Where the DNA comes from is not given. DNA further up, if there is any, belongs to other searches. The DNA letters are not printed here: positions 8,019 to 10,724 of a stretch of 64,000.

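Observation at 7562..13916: Seven-gene overlapping operon of unknown function, including an 802-aa protein, a Pol-β-type NTase-like gene and a possible NYN nuclease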

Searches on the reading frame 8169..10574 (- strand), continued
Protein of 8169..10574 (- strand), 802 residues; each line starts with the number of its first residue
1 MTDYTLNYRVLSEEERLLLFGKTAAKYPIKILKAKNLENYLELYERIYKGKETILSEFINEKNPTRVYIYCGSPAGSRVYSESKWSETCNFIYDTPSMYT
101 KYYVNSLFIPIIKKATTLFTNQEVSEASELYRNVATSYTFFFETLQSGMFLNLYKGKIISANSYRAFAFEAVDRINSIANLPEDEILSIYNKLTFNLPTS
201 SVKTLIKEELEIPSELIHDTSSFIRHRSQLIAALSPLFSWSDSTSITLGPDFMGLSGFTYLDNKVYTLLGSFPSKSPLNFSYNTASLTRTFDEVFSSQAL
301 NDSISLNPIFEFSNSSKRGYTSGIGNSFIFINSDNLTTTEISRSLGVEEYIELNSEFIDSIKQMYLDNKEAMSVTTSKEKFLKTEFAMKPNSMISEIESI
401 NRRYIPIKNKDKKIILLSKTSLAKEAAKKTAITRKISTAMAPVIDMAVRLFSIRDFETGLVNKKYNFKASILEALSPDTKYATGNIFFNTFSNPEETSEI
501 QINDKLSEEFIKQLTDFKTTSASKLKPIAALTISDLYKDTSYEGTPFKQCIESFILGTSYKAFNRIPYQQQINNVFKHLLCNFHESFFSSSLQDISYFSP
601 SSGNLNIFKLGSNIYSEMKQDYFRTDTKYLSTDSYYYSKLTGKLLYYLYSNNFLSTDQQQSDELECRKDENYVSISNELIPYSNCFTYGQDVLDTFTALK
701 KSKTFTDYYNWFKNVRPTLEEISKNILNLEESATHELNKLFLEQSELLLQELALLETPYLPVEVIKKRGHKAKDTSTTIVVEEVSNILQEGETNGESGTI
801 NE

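Call 99: fold_search(model_id=the predicted structure, library=viral)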
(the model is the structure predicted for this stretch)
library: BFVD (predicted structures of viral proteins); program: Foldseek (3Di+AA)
matches with E <= 10: 76; with E <= 0.001: 0
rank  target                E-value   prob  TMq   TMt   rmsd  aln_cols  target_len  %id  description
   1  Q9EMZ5                3.2e-01  0.03  0.08  0.08  26.1       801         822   12  RNA polymerase-associated transcription-specificity factor RAP94 [Amsacta moorei entomopoxvirus]
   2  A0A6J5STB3            6.7e-01  0.03  0.06  0.07  32.1       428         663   11  Uncharacterized protein [uncultured Caudovirales phage]
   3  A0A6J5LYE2            9.3e-01  0.02  0.08  0.08  32.8       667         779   10  Large polyvalent protein associated domain-containing protein [uncultured Caudovirales phage]
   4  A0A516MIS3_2          9.3e-01  0.02  0.08  0.06  26.5       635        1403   12  (no name in the UniProt tables at hand)
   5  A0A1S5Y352            1.0e+00  0.03  0.07  0.10  27.4       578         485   12  Uncharacterized protein [uncultured archaeal virus]
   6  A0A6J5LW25            1.2e+00  0.06  0.07  0.17  19.0       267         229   12  Uncharacterized protein [uncultured Caudovirales phage]
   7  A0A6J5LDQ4            1.2e+00  0.08  0.07  0.14  26.4       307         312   11  Uncharacterized protein [uncultured Caudovirales phage]
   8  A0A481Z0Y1            1.3e+00  0.09  0.09  0.15  17.2       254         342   13  Uncharacterized protein [Mimivirus LCMiAC02]
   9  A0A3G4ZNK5            1.7e+00  0.16  0.06  0.22  18.4       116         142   12  Uncharacterized protein [Terrestrivirus sp.]
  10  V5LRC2                1.8e+00  0.05  0.09  0.19  19.6       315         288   10  (no name in the UniProt tables at hand)
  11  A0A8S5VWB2            2.0e+00  0.03  0.06  0.09  39.3       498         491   10  (no name in the UniProt tables at hand)
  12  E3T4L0                2.3e+00  0.03  0.09  0.13  28.6       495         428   12  Uncharacterized protein [Cafeteria roenbergensis virus (strain BV-PW1)]
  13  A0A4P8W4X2            2.5e+00  0.02  0.08  0.11  18.3       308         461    9  (no name in the UniProt tables at hand)
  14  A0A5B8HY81            2.6e+00  0.02  0.05  0.07  26.6       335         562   15  Uncharacterized protein [Mimiviridae sp. ChoanoV1]
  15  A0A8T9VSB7            2.8e+00  0.09  0.06  0.14  16.2       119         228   15  (no name in the UniProt tables at hand)
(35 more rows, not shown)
